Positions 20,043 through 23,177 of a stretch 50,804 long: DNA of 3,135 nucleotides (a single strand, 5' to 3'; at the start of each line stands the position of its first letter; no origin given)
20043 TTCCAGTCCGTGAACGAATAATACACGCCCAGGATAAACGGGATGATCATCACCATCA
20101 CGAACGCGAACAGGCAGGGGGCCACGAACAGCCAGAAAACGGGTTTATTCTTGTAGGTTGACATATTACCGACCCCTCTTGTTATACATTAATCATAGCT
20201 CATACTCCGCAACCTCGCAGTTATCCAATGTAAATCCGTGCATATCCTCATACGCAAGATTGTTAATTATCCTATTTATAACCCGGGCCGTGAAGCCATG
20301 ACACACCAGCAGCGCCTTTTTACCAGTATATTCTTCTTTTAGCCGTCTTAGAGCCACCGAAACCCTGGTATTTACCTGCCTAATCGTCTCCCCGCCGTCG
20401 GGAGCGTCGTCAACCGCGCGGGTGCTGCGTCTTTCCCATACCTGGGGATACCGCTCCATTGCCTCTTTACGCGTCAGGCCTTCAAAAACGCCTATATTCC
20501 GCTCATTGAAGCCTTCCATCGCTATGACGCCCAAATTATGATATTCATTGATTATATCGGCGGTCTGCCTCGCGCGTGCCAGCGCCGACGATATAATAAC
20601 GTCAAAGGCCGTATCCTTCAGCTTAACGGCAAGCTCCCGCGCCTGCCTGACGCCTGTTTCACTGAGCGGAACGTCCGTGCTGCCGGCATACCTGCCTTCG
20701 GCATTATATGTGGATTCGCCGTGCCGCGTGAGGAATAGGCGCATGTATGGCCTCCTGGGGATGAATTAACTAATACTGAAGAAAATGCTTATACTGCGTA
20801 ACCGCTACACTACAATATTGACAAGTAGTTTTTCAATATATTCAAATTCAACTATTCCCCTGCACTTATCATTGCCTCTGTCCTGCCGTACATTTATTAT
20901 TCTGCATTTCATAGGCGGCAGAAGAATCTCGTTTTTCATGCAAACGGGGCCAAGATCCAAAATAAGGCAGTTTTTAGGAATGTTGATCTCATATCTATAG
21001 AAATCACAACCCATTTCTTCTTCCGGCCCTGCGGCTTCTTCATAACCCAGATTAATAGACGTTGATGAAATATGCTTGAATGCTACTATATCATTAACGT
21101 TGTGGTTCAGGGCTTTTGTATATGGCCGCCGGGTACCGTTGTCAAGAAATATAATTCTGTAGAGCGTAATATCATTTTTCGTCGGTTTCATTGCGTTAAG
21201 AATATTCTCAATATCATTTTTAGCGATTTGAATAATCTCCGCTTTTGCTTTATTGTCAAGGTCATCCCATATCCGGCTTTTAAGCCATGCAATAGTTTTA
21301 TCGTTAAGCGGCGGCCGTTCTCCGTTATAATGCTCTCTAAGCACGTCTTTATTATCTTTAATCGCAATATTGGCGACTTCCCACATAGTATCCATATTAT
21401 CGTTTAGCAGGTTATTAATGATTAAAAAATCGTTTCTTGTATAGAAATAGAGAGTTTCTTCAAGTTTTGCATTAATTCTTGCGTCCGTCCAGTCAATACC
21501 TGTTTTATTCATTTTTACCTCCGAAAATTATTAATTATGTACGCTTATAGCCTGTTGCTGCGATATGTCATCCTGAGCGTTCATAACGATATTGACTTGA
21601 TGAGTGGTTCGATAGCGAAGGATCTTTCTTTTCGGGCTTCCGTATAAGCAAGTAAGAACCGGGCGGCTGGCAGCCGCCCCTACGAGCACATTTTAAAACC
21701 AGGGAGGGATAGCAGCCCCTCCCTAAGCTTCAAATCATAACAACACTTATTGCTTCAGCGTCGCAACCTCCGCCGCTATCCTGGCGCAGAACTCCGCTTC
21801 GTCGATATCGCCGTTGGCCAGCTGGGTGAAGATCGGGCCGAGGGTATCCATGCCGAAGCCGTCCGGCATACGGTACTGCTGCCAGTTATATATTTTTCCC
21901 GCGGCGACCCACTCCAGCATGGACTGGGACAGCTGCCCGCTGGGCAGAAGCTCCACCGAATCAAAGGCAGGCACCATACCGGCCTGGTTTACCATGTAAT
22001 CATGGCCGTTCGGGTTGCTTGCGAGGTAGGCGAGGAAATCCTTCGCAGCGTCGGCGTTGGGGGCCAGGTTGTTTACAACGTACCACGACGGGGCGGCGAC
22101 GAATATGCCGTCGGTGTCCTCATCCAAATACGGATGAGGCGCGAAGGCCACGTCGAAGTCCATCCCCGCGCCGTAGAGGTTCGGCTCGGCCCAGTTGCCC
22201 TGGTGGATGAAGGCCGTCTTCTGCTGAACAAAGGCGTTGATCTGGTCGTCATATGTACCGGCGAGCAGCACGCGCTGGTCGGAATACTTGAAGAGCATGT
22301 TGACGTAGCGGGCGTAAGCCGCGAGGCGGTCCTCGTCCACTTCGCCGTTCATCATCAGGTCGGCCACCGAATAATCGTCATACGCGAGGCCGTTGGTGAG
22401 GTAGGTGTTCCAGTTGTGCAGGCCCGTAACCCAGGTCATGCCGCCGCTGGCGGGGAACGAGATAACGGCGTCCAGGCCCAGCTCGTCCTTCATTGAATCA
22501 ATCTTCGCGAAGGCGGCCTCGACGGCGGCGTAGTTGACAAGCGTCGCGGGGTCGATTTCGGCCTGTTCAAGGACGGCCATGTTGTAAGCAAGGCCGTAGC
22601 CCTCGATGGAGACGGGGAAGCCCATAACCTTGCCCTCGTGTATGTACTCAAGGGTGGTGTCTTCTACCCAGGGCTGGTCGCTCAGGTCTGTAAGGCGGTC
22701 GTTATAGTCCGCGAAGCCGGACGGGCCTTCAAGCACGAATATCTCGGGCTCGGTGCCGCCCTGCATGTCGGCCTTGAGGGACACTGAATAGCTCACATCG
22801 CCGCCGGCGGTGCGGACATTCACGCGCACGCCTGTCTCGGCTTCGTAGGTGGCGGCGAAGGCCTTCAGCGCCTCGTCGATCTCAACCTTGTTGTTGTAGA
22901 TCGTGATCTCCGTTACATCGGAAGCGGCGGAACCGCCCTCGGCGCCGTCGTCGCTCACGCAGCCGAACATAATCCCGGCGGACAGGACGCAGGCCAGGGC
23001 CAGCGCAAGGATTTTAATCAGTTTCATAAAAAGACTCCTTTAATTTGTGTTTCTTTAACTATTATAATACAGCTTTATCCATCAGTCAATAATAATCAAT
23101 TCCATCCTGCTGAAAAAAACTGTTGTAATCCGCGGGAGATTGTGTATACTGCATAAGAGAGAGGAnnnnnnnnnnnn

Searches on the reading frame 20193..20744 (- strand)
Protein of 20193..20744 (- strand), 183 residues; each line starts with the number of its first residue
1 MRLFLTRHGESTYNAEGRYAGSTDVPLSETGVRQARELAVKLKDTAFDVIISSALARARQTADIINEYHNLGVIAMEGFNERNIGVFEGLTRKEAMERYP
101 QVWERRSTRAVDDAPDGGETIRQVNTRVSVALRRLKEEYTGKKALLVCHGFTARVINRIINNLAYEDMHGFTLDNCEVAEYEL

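Call 65: search_protein_families(library=pfam, proteins=[window:20193-20744:-], max_evalue=0.001)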
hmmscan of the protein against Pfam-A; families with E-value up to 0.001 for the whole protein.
window:20193-20744:- (183 aa): 1 family
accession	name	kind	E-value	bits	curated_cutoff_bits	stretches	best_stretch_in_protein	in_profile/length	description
PF00300.27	His_Phos_1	-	2.9e-52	177.6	21.7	1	3-182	1-180/194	Histidine phosphatase superfamily (branch 1)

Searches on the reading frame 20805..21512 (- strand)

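Call 14: search_protein_families(library=pfam, proteins=[window:20805-21512:-], max_evalue=0.001)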
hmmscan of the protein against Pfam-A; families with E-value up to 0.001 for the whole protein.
window:20805-21512:- (235 aa): 1 family
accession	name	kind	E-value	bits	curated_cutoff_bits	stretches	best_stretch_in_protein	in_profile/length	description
PF03496.20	ADPrib_exo_Tox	-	0.00089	19.1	23.4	0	14-200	17-167/196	ADP-ribosyltransferase exoenzyme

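Call 25: search_protein_families(library=padloc, proteins=[window:20805-21512:-], max_evalue=0.001)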
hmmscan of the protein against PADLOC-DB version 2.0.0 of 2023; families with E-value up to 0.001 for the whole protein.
window:20805-21512:- (235 aa): 0 families

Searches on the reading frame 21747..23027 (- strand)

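Call 14: search_protein_families(library=pfam, proteins=[window:21747-23027:-], max_evalue=0.001)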
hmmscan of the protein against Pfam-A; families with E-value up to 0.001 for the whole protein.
window:21747-23027:- (426 aa): 3 families
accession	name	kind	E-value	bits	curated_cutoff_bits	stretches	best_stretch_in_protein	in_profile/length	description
PF13416.11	SBP_bac_8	-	3.5e-25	89.8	27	1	57-362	2-269/279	Bacterial extracellular solute-binding protein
PF01547.30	SBP_bac_1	-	7e-17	62.8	26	1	49-340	6-305/307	Bacterial extracellular solute-binding protein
PF13531.11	SBP_bac_11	-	0.00011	22.6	25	0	51-103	10-57/227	Bacterial extracellular solute-binding protein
